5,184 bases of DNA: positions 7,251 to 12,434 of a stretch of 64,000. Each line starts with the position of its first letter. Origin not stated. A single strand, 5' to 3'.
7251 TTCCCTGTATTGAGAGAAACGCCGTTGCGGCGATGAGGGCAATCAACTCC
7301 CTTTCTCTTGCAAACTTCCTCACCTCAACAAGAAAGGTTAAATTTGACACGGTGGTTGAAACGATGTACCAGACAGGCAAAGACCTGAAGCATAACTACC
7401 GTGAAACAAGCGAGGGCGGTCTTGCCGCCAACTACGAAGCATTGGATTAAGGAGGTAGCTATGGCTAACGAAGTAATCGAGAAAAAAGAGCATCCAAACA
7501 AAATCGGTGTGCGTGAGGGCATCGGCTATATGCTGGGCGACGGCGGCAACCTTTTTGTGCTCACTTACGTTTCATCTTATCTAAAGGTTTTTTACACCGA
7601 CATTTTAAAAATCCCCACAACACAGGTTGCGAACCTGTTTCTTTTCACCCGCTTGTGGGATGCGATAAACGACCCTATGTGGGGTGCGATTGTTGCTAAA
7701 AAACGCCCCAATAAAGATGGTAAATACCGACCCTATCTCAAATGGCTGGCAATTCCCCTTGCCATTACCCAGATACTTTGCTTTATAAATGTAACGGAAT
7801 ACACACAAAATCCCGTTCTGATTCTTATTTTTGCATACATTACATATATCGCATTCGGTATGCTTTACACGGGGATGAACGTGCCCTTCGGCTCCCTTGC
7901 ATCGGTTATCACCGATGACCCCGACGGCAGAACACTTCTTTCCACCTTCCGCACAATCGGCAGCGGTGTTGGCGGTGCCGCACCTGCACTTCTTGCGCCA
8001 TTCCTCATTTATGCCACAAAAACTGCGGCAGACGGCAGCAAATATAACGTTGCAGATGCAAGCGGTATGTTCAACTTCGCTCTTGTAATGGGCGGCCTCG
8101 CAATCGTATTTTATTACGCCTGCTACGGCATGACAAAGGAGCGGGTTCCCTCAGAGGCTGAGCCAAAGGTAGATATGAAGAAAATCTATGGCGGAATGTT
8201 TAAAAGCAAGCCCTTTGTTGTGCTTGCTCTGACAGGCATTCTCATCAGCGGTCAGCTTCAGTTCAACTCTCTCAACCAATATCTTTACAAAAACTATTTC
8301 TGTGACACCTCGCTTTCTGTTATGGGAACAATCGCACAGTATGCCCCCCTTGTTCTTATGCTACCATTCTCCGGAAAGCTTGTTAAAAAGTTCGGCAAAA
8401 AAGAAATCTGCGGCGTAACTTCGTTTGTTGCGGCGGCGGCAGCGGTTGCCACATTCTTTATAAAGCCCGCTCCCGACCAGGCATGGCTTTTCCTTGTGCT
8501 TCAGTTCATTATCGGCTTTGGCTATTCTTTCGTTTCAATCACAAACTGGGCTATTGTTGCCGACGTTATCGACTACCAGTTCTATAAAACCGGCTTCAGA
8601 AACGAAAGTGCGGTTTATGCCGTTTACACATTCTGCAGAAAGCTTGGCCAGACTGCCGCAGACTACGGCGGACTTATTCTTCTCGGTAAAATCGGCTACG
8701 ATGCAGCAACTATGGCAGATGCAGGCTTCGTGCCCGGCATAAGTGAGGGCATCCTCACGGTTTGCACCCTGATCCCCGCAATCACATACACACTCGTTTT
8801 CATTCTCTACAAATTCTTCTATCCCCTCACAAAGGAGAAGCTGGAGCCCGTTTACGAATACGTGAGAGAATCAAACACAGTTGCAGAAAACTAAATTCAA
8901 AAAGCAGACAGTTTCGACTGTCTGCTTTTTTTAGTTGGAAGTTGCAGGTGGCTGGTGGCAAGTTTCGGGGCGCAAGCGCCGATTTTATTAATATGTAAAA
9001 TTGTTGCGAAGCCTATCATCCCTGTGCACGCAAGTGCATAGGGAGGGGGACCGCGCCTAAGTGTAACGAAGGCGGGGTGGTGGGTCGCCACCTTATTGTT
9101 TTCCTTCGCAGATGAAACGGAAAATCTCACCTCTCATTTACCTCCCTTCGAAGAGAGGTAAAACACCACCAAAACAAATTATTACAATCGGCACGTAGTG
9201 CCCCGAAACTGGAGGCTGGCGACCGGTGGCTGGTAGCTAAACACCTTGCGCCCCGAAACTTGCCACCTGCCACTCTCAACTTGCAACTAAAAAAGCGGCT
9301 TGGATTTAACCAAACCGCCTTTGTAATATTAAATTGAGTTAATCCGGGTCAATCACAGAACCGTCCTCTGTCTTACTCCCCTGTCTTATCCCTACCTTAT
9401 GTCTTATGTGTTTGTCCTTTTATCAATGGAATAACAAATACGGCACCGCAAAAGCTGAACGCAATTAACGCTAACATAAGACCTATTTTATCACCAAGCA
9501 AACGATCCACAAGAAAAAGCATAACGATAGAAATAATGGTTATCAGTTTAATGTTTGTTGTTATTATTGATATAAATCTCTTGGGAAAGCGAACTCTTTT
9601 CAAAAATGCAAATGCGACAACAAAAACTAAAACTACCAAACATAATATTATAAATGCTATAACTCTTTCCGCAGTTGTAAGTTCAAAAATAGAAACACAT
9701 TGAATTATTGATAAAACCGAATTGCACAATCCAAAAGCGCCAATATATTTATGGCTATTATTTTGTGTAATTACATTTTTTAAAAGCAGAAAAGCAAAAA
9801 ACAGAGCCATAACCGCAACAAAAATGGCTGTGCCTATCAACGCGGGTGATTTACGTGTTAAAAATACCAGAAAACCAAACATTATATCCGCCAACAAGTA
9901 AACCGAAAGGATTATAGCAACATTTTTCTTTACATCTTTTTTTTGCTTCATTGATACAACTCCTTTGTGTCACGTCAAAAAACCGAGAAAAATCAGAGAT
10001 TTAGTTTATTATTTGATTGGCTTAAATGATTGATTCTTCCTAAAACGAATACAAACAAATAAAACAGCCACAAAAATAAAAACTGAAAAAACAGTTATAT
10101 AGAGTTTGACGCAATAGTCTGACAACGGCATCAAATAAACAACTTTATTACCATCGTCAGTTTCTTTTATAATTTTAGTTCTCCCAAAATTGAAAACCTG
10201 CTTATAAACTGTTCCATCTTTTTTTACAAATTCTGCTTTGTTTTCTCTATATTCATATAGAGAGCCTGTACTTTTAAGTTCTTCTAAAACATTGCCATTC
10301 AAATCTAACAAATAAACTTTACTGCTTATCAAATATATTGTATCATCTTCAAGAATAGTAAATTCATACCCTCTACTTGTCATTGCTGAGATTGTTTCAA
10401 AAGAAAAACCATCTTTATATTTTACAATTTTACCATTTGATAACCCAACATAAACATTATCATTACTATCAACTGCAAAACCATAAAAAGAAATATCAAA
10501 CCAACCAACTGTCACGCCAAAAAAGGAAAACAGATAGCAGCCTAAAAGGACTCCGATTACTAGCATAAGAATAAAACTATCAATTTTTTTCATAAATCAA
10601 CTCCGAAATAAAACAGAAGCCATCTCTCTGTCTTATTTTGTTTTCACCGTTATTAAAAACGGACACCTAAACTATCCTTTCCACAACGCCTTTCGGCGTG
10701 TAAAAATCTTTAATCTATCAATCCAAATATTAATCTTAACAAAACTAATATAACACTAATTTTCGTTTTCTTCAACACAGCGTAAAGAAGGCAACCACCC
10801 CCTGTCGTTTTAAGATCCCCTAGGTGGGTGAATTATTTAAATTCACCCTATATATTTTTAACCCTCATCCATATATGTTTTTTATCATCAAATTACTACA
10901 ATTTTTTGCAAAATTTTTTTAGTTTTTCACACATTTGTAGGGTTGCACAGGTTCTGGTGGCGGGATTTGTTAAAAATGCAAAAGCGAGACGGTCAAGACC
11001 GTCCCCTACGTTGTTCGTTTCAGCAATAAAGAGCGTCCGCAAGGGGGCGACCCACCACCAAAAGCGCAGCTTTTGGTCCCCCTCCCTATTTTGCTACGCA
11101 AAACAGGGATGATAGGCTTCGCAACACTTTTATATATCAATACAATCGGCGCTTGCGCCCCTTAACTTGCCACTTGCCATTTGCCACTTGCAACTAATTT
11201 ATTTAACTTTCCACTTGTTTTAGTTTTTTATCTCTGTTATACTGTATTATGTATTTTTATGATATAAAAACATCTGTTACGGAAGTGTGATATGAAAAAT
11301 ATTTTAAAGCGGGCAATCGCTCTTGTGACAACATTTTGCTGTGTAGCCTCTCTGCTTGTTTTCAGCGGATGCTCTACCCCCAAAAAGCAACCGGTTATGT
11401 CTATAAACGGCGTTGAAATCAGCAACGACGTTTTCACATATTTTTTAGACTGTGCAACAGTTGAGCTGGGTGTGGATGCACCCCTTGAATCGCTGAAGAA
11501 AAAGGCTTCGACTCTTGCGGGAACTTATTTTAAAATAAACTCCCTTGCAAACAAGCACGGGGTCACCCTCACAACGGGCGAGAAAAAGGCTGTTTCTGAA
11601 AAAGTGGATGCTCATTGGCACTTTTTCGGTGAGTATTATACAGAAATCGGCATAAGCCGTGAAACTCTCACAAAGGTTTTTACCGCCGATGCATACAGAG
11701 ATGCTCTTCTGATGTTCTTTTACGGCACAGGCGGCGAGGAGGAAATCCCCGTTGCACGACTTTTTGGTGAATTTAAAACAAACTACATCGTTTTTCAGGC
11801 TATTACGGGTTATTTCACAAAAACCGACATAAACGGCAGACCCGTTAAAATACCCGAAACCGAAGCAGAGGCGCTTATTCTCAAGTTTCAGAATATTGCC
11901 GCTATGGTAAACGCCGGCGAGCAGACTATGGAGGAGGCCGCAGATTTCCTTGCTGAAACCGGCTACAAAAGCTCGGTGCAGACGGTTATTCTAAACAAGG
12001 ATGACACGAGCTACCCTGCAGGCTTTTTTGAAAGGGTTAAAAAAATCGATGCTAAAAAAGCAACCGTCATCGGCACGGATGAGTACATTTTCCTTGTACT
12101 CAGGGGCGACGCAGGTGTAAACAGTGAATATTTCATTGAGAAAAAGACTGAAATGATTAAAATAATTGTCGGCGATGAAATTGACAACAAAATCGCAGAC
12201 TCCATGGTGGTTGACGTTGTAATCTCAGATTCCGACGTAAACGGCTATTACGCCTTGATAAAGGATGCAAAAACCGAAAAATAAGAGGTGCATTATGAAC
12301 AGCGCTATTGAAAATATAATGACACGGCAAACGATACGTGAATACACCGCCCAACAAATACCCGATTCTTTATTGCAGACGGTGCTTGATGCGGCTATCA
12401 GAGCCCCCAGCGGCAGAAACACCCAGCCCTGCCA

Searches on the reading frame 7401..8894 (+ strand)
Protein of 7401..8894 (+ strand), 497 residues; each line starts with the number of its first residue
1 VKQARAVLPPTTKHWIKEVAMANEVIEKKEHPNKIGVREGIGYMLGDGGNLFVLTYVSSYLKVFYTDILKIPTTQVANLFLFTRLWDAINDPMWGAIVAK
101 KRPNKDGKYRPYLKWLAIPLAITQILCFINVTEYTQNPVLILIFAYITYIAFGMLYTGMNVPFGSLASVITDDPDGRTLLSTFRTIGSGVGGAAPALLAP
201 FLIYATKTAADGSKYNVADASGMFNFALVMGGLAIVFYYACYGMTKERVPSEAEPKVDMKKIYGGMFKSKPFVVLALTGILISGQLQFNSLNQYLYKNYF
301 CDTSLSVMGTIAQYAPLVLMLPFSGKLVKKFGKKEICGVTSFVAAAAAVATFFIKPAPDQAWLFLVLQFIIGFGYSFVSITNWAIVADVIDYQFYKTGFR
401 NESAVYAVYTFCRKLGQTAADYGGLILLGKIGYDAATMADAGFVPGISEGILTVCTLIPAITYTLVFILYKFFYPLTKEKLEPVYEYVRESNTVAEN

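Call 16: search_protein_families(library=pfam, proteins=[window:7401-8894:+])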
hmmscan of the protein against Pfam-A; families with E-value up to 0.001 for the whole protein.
window:7401-8894:+ (497 aa): 2 families
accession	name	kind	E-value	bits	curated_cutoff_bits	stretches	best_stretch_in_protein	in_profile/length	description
PF13347.12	MFS_2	-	2.7e-69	234.2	27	1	43-478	2-427/427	MFS/sugar transport protein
PF07690.21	MFS_1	-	1.1e-14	54.6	33.4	1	109-418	62-344/347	Major Facilitator Superfamily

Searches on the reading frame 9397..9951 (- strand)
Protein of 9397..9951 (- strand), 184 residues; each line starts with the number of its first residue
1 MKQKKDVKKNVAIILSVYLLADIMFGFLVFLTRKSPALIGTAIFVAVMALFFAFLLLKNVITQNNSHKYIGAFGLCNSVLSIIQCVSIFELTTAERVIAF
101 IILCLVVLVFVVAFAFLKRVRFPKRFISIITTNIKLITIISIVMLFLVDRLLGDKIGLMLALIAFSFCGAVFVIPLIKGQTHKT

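Call 16: search_protein_families(library=pfam, proteins=[window:9397-9951:-])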
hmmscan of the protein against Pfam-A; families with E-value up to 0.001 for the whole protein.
window:9397-9951:- (184 aa): 0 families

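Call 39: find_encoding_contigs(protein=window:9397-9951:-, flank=3000, max_places=10)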
Protein window:9397-9951:- (184 aa): 23 contigs read that carry it; 3 places shown.
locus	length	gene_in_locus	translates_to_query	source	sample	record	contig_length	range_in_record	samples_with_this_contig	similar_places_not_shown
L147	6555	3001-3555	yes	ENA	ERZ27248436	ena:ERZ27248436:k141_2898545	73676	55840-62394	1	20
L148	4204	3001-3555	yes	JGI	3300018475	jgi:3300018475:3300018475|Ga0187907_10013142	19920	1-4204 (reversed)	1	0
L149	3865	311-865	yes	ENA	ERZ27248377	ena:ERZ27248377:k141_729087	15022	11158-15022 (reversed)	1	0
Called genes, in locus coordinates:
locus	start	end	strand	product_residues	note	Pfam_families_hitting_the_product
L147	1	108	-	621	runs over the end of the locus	PF01134:GIDA, PF07992:Pyr_redox_2, PF12831:FAD_oxidored, PF13738:Pyr_redox_3 (weak), PF21680:GIDA_C_1st, PF13932:SAM_GIDA_C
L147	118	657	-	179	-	PF14512:TM1586_NiRdase (faint), PF00881:Nitroreductase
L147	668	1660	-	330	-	-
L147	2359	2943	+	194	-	-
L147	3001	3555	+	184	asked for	-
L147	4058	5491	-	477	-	PF07690:MFS_1, PF13347:MFS_2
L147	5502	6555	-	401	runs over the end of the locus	PF03315:SDH_beta, PF03313:SDH_alpha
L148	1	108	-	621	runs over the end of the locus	PF01134:GIDA, PF07992:Pyr_redox_2, PF12831:FAD_oxidored, PF13738:Pyr_redox_3 (weak), PF21680:GIDA_C_1st, PF13932:SAM_GIDA_C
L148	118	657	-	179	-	PF14512:TM1586_NiRdase (faint), PF00881:Nitroreductase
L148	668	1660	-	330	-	-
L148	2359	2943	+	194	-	-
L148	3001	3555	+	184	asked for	-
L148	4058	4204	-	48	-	?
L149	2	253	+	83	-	?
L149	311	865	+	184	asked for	-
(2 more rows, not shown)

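Call 78: search_protein_families(library=ncbifam, proteins=[window:9397-9951:-], max_evalue=0.01)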
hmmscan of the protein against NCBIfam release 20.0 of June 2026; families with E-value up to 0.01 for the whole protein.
window:9397-9951:- (184 aa): 0 families

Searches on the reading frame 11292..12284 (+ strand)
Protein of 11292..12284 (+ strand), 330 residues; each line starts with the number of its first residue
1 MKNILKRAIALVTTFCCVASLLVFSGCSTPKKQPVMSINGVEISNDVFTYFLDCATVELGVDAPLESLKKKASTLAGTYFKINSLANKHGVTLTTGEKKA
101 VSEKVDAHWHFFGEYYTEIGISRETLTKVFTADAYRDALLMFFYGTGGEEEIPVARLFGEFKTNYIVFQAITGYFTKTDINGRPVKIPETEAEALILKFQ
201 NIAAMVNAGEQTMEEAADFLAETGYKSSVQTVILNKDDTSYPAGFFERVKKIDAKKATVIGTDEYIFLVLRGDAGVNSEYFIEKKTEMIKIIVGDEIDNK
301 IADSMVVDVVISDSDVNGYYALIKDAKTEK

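Call 16: search_protein_families(library=pfam, proteins=[window:11292-12284:+])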
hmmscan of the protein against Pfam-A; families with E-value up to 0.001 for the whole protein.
window:11292-12284:+ (330 aa): 0 families

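Call 78: search_protein_families(library=ncbifam, proteins=[window:11292-12284:+], max_evalue=0.01)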
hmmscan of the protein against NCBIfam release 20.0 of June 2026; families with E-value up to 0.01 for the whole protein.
window:11292-12284:+ (330 aa): 1 family
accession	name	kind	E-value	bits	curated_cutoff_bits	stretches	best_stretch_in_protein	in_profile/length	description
NF040647.1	IPPK_Arch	equivalog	0.0022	17.3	120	1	282-321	142-181/259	isopentenyl phosphate kinase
